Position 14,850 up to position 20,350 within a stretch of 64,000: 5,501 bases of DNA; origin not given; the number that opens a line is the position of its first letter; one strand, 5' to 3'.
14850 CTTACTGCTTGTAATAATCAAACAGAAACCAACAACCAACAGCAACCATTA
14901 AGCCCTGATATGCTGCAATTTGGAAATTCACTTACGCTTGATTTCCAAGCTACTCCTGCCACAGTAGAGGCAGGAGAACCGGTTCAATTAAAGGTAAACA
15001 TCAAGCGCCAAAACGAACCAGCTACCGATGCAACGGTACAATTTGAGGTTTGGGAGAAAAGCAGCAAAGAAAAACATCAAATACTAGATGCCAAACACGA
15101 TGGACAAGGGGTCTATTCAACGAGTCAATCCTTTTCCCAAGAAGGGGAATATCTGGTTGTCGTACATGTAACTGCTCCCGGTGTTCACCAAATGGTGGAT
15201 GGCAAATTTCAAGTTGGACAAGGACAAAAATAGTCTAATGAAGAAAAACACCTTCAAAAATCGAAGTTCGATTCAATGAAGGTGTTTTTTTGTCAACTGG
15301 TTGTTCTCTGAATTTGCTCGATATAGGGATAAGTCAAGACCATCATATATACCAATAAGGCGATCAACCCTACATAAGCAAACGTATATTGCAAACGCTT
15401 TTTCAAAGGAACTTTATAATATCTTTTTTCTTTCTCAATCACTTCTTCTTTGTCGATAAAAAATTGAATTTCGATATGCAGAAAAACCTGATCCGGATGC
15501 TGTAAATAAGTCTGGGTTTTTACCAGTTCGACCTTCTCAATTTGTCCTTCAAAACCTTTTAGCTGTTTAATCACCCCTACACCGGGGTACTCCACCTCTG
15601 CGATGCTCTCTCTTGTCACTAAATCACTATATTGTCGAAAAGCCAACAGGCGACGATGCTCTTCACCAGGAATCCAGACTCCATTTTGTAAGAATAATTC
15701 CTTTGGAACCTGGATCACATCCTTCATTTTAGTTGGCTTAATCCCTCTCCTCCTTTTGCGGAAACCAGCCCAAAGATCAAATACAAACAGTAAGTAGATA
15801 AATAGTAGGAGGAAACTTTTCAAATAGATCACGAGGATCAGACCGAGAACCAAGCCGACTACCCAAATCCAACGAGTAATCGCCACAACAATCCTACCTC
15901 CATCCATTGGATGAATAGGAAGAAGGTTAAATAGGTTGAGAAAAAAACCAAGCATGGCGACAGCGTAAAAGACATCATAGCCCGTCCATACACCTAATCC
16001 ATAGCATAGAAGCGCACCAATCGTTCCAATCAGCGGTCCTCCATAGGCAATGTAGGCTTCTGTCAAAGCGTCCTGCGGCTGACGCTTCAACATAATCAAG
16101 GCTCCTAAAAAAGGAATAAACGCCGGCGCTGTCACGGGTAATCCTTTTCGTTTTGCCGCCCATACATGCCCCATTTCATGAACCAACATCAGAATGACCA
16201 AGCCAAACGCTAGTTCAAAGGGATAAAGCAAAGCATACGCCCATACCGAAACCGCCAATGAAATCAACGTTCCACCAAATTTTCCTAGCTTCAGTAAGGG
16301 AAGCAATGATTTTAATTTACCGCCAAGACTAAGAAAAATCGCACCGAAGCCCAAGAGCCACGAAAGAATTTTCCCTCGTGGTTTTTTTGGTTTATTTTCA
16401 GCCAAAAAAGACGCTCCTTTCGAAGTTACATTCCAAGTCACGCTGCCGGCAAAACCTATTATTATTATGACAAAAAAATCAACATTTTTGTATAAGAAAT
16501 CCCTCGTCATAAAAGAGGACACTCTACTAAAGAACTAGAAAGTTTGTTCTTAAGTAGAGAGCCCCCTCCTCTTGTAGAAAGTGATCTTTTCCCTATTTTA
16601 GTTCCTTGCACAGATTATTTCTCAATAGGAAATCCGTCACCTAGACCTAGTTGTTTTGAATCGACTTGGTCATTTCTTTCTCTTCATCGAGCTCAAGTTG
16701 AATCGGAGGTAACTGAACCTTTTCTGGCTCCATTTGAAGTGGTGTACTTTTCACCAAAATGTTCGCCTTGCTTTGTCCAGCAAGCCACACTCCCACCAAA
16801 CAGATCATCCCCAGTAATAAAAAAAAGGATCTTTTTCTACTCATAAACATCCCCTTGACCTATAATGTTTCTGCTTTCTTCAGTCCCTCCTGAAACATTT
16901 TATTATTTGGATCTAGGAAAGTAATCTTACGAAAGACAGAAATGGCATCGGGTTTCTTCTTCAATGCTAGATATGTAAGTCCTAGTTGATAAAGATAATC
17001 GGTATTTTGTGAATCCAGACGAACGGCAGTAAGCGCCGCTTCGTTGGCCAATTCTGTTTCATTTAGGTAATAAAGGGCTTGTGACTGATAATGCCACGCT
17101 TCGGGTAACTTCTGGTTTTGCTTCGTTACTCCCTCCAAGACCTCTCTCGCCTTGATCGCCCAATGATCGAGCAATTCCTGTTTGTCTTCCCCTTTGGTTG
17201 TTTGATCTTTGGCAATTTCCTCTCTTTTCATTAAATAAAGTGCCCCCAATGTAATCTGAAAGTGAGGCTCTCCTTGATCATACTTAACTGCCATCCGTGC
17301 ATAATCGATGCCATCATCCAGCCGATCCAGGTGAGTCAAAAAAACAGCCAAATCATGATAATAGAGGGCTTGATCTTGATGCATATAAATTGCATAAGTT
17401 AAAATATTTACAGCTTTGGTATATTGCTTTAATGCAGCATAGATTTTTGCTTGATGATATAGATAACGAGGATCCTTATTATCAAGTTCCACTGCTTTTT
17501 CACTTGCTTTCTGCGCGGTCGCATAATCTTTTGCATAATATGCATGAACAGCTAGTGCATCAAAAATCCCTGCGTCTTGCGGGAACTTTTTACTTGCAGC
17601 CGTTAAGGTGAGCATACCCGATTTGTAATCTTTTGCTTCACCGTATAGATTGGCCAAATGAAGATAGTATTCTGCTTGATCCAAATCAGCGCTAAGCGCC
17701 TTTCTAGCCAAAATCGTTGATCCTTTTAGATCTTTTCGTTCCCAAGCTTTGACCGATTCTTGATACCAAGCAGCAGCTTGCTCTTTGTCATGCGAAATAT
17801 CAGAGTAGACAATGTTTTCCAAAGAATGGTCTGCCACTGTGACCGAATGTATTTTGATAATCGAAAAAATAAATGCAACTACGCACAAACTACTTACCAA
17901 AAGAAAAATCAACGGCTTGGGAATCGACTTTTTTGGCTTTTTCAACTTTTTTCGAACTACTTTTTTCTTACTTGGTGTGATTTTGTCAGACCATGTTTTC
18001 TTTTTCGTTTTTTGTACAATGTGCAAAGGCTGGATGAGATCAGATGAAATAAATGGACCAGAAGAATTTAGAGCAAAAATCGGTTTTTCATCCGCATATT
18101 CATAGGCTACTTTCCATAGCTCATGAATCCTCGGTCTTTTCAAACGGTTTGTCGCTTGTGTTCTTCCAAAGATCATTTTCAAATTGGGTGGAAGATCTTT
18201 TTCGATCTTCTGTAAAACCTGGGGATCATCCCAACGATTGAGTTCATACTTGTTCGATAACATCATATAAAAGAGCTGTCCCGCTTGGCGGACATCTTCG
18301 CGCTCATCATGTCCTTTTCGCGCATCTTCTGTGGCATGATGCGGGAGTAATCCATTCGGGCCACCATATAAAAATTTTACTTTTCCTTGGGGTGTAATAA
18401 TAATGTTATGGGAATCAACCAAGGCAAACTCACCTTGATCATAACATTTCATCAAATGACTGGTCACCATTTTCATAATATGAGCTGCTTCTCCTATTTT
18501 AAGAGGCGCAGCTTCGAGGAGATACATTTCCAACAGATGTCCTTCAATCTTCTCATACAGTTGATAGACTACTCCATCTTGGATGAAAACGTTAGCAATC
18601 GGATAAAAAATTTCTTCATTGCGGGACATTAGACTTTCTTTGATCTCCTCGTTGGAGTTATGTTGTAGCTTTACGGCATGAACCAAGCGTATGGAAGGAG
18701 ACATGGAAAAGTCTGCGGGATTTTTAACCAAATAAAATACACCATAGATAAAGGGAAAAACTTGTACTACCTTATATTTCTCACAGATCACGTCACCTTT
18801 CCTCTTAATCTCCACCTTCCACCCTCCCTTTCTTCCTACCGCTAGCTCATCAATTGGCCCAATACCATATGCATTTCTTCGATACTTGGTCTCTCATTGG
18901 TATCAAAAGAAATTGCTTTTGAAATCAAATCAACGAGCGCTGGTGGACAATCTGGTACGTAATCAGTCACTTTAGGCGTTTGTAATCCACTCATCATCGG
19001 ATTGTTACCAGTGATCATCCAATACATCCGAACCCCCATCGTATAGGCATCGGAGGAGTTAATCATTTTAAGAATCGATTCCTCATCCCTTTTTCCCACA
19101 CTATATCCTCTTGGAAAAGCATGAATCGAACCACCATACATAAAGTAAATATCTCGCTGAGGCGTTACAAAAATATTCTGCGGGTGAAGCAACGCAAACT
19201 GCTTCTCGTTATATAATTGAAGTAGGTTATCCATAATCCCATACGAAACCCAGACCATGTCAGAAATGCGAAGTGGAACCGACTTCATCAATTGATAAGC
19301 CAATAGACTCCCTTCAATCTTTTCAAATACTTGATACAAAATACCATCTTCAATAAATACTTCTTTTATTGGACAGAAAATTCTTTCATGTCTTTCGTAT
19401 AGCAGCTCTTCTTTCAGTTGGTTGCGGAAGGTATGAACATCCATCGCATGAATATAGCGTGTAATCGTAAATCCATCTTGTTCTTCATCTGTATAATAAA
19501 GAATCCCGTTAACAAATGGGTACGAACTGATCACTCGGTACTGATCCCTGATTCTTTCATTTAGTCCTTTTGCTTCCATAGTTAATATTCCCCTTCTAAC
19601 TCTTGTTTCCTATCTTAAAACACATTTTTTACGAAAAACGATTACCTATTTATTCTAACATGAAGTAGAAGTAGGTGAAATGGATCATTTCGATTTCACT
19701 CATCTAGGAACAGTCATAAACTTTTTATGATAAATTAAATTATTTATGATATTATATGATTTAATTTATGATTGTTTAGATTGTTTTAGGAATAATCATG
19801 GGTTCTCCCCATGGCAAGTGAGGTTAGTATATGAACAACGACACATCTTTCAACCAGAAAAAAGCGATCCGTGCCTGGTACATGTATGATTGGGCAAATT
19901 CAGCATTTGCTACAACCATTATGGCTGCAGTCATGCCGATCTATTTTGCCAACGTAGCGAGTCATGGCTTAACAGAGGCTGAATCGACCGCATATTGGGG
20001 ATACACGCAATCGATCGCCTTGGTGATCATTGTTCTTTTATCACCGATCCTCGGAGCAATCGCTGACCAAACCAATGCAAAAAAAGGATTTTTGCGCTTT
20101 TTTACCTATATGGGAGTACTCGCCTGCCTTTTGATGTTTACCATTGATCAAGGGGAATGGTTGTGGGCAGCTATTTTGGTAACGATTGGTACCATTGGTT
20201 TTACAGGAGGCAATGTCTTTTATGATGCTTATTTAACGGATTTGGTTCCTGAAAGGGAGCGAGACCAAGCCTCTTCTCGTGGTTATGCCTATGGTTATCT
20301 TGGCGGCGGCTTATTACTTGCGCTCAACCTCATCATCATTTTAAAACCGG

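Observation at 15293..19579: Four-gene operon: pseudokinase, TPR-ectodomain pseudokinase, secreted mini-protein, M50 protease (candidate peptide-sensing module)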

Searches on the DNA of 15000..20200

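Call 76: search_rna_families(source=window, start=15000, end=20200, threshold=evalue, max_evalue=1)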
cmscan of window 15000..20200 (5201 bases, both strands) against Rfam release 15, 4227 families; matches with E-value up to 1: 0.
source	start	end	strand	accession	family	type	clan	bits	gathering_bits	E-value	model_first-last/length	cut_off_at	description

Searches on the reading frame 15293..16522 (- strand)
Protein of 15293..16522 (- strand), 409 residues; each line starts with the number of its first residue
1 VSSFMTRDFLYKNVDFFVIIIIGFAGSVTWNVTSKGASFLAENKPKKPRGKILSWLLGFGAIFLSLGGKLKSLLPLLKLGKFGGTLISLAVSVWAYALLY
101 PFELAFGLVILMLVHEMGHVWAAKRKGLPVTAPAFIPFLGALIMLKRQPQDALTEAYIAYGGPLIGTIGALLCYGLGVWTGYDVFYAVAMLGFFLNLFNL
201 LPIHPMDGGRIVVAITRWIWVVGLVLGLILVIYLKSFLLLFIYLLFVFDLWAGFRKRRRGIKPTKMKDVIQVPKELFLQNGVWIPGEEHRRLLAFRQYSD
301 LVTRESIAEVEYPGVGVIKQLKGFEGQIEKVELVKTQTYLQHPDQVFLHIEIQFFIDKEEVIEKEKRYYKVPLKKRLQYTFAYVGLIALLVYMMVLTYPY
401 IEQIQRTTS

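Call 3: search_protein_families(library=pfam, proteins=[window:15293-16522:-], max_evalue=1)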
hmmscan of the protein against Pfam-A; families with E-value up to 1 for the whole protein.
window:15293-16522:- (409 aa): 1 family
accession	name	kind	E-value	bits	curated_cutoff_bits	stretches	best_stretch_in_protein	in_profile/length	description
PF02163.28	Peptidase_M50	-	5.1e-18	65.7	27.2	2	105-178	3-101/221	Peptidase family M50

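Call 4: search_protein_families(library=ncbifam, proteins=[window:15293-16522:-], max_evalue=1)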
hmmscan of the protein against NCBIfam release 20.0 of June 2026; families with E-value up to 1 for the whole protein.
window:15293-16522:- (409 aa): 2 families
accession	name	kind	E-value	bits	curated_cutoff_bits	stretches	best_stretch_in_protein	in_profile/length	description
TIGR00054.1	TIGR00054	equivalog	0.00044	19.2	147.55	1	108-131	13-36/421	RIP metalloprotease RseP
NF008046.0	PRK10779.1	equivalog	0.017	14.2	477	1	107-132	14-39/450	sigma E protease regulator RseP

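Call 22: find_homologous_proteins(query=window:15293-16522:-, max_evalue=1e-10)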
Query window:15293-16522:- (409 aa): 3603 proteins with E <= 1e-10 among 8000 candidates; the best 120 are listed.
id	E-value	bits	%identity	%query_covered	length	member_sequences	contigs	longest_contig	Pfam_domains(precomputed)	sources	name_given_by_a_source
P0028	1.0e-221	754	89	92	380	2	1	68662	PF02163.29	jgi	jgi:Zn-dependent protease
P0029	1.4e-173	595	69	90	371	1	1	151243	PF02163.29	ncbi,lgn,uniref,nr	ncbi:site-2 protease family protein [Thermoflavimicrobium dichotomicum]|uniref:Zn-dependent protease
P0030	1.4e-164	566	66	89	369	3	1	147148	PF02163.29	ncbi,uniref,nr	ncbi:site-2 protease family protein [Thermoflavimicrobium daqui]|uniref:site-2 protease family prote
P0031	1.1e-141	490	59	87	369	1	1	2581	PF02163.29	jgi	jgi:Zn-dependent protease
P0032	2.8e-132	459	58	87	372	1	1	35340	PF02163.29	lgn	-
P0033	1.8e-131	457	57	87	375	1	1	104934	PF02163.29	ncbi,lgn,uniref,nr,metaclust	ncbi:site-2 protease family protein [Lihuaxuella thermophila]|uniref:Zn-dependent protease (Includes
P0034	6.1e-125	435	58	81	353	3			PF02163.29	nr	nr:site-2 protease family protein [Paenactinomyces guangxiensis]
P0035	3.2e-124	433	55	87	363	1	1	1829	PF02163.29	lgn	-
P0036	7.1e-123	429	59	78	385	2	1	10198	PF02163.29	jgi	jgi:Zn-dependent protease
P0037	9.4e-123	428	60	82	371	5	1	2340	PF02163.29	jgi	jgi:Zn-dependent protease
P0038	1.0e-122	428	54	87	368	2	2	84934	PF02163.29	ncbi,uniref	ncbi:site-2 protease family protein [Laceyella putida]|uniref:Site-2 protease family protein n=1 Tax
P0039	9.3e-122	425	52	88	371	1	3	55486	PF02163.29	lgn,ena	-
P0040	1.1e-120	421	54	87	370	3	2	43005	PF02163.29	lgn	-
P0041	2.7e-119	417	54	86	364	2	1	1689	PF02163.29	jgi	jgi:Zn-dependent protease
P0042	2.0e-118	414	51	89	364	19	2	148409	PF02163.29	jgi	jgi:Zn-dependent protease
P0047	9.5e-116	405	53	89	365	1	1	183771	PF02163.29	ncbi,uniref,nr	ncbi:site-2 protease family protein [Hazenella coriacea]|uniref:Zn-dependent protease n=1 Tax=Hazene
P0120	1.2e-95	339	48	80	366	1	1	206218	PF02163.29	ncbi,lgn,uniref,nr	ncbi:site-2 protease family protein [Desmospora activa]|uniref:Zn-dependent protease n=1 Tax=Desmosp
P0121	4.3e-95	337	47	89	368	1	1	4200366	PF02163.29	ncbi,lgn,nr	ncbi:site-2 protease family protein [Aneurinibacillus sp. BA2021]|nr:site-2 protease family protein 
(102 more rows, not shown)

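Call 26: find_encoding_contigs(protein=P0047, flank=6000, max_places=1)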
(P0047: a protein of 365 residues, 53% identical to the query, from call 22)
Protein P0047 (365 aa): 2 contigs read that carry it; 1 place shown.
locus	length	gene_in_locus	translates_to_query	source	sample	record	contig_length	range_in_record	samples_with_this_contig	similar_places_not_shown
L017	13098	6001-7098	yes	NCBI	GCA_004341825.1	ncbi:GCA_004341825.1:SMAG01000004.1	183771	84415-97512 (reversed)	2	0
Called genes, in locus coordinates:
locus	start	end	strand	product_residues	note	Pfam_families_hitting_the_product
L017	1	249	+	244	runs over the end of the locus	PF00069:Pkinase (faint)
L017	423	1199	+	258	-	PF02596:DUF169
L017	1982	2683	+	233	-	PF04893:Yip1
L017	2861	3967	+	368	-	PF25973:BSH_CzcB (faint), PF25984:BSH_YknX, PF25990:Beta-barrel_YknX, PF25989:YknX_C, PF25975:CzcB_C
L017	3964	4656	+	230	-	PF00005:ABC_tran, PF02463:SMC_N (faint), PF13304:AAA_21 (faint)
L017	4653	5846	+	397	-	PF12704:MacB_PCD, PF02687:FtsX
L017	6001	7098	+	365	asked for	PF02163:Peptidase_M50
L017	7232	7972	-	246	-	PF10670:DUF4198 (faint), PF13115:YtkA, PF16640:Big_3_5 (faint), PF13115:YtkA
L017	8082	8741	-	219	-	PF00072:Response_reg, PF00196:GerE, PF04545:Sigma70_r4 (weak), PF08281:Sigma70_r4_2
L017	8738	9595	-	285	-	PF07730:HisKA_3, PF02518:HATPase_c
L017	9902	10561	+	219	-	PF00702:Hydrolase, PF12710:HAD, PF13344:Hydrolase_6 (faint), PF13419:HAD_2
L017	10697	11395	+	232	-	PF02308:MgtC, PF13291:ACT_4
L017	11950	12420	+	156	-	PF05848:CtsR, PF17727:CtsR_C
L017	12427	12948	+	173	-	PF02151:UVR (weak)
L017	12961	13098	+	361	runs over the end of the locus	PF00217:ATP-gua_Ptrans, PF27454:McsB_C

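Call 27: find_encoding_contigs(protein=P0120, flank=6000, max_places=1)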
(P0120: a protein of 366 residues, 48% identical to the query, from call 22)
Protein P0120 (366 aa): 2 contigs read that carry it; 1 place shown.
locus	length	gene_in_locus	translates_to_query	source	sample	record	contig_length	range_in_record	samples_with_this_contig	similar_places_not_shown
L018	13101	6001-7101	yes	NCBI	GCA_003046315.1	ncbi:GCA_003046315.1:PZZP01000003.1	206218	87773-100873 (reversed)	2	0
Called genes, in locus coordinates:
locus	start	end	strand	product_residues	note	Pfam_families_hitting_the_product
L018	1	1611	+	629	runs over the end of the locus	PF16889:Hepar_II_III_N, PF05426:Alginate_lyase (weak), PF07940:Hepar_II_III_C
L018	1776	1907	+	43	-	-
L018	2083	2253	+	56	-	-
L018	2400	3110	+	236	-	PF04893:Yip1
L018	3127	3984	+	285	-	PF13375:RnfC_N (weak), PF25984:BSH_YknX, PF25990:Beta-barrel_YknX, PF25967:RND-MFP_C, PF25975:CzcB_C, PF25989:YknX_C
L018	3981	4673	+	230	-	PF00005:ABC_tran, PF02463:SMC_N (faint), PF13304:AAA_21 (faint)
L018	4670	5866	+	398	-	PF12704:MacB_PCD, PF02687:FtsX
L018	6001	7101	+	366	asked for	PF02163:Peptidase_M50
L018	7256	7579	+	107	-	PF03551:PadR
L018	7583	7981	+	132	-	-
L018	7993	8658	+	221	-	-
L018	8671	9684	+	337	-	PF00487:FA_desaturase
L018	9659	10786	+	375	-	PF01757:Acyl_transf_3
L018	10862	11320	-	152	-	-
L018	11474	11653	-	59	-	-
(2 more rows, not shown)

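Call 28: find_encoding_contigs(protein=P0121, flank=6000, max_places=1)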
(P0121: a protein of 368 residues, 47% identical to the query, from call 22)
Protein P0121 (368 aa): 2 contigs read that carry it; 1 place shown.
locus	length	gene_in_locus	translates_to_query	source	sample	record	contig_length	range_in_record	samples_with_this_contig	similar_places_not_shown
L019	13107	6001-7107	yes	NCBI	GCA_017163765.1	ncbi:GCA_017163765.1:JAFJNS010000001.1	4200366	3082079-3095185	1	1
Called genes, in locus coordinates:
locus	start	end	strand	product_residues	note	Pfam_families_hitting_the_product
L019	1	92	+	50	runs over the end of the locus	-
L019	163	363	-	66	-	PF04070:DUF378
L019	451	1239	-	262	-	PF00106:adh_short, PF01370:Epimerase (weak), PF08659:KR, PF13561:adh_short_C2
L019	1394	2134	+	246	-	PF00106:adh_short, PF08659:KR, PF23441:SDR, PF13561:adh_short_C2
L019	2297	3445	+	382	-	PF01546:Peptidase_M20, PF07687:M20_dimer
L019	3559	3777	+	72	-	PF07561:DUF1540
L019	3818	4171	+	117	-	-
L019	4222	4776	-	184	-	PF01381:HTH_3, PF13560:HTH_31, PF07883:Cupin_2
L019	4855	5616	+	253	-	PF03591:AzlC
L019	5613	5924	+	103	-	PF05437:AzlD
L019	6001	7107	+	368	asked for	PF02163:Peptidase_M50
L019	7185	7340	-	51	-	-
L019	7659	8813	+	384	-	PF00266:Aminotran_5, PF00155:Aminotran_1_2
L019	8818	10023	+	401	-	PF22025:ThiI_fer, PF02926:THUMP, PF02568:ThiI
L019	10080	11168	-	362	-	PF07167:PhaC_N, PF12146:Hydrolase_4 (faint), PF00561:Abhydrolase_1, PF06850:PHB_depo_C (weak)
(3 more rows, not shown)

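Call 57: search_solved_structures(query=window:15293-16405:-, max_evalue=0.01, show_alignments=1)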
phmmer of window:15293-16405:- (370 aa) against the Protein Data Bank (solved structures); distinct sequences matched with E-value up to 0.01: 1.
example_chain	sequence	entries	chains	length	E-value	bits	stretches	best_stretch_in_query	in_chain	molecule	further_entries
3b4r_A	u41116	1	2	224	7.5e-11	44.8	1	66-182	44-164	Putative zinc metalloprotease MJ0392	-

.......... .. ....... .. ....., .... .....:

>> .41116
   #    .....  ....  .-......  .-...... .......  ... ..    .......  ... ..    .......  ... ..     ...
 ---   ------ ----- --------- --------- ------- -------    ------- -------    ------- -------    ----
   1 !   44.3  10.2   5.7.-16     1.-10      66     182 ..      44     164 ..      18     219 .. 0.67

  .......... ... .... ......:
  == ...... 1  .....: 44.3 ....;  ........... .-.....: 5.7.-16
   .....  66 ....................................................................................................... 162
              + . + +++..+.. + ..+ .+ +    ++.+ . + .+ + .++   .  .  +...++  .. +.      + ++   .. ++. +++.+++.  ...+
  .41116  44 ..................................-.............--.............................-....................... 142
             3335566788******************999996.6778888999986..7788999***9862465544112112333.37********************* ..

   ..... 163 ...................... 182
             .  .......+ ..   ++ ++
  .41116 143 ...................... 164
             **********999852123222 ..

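Call 67: search_protein_families(library=padloc, proteins=[window:15293-16405:-], max_evalue=0.01)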
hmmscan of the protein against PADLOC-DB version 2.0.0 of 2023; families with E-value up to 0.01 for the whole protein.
window:15293-16405:- (370 aa): 0 families
